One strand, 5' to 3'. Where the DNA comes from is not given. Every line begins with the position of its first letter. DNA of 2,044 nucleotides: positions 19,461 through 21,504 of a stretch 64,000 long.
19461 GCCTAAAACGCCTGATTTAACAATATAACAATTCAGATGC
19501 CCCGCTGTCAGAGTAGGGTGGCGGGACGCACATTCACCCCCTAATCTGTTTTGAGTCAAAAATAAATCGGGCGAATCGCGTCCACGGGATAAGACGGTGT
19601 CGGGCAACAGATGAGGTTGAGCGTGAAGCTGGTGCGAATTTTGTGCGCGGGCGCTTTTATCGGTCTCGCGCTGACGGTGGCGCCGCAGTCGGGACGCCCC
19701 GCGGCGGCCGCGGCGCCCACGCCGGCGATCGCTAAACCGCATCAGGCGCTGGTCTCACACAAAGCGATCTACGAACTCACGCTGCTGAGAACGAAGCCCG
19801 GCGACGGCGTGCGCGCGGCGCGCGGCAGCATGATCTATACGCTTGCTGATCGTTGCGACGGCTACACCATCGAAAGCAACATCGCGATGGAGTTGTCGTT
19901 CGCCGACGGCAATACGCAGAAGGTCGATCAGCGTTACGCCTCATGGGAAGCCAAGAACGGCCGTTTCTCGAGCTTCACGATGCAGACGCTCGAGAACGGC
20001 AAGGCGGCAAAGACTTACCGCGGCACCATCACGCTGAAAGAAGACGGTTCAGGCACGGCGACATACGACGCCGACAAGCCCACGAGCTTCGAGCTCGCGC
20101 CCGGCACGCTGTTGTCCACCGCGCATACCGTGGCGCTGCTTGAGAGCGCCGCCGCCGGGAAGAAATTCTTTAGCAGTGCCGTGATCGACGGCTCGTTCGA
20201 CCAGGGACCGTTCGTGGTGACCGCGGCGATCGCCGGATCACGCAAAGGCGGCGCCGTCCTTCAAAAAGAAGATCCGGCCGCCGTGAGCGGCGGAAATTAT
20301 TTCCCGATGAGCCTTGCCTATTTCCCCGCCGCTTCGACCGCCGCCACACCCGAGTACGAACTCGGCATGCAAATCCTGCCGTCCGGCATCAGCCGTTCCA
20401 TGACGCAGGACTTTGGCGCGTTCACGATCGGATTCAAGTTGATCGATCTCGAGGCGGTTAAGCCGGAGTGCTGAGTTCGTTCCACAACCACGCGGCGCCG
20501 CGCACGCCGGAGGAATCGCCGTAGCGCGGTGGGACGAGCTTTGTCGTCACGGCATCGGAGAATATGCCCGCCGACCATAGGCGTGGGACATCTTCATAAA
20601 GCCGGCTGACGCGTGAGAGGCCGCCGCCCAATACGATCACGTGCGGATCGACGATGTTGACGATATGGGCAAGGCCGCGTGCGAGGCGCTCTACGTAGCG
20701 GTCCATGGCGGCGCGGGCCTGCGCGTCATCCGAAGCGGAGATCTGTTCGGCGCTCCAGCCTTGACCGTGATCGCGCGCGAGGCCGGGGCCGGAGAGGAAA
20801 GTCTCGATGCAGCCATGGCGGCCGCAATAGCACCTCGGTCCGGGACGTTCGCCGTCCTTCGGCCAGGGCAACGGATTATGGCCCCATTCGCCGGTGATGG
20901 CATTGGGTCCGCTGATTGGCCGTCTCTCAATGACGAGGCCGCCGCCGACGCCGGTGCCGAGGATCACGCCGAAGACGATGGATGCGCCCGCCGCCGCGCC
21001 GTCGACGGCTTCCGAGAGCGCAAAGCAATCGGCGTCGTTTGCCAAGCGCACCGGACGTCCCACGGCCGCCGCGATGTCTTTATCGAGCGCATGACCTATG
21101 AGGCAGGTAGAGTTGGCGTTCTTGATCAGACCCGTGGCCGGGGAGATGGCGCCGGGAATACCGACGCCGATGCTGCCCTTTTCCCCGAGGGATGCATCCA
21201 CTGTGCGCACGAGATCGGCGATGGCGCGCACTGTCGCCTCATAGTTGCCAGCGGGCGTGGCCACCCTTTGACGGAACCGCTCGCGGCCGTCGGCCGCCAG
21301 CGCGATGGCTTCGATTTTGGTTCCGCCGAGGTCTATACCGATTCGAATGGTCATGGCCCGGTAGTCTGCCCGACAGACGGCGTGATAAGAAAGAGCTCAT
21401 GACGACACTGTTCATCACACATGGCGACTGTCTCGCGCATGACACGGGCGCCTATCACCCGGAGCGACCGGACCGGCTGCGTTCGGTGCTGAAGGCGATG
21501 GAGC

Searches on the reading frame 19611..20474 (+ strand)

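Call 40: search_protein_families(library=pfam, proteins=[window:19611-20474:+], max_evalue=0.01)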
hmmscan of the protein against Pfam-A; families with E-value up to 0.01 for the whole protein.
window:19611-20474:+ (287 aa): 1 family
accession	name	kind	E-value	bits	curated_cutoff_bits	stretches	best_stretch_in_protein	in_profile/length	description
PF08904.16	EipB_like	-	1.9e-57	195.1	25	1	45-283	5-248/249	EipB-like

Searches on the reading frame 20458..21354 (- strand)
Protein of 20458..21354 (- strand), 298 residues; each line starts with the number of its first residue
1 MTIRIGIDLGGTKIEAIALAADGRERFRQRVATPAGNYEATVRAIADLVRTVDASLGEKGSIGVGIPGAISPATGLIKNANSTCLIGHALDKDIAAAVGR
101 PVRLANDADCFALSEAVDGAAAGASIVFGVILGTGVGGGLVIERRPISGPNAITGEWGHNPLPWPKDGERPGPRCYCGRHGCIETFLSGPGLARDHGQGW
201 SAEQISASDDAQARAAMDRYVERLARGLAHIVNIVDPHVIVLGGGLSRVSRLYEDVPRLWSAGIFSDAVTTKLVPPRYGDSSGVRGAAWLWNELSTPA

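Call 40: search_protein_families(library=pfam, proteins=[window:20458-21354:-], max_evalue=0.01)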
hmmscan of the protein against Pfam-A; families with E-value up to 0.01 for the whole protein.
window:20458-21354:- (298 aa): 3 families
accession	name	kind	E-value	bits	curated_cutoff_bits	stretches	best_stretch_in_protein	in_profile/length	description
PF00480.26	ROK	-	2.1e-72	244.6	22.9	1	5-293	2-293/294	ROK family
PF01869.26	BcrAD_BadFG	-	0.00042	20.4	31.5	0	5-60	1-56/271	BadF/BadG/BcrA/BcrD ATPase family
PF02685.22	Glucokinase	-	0.00055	19.5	22.1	1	8-204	4-205/314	Glucokinase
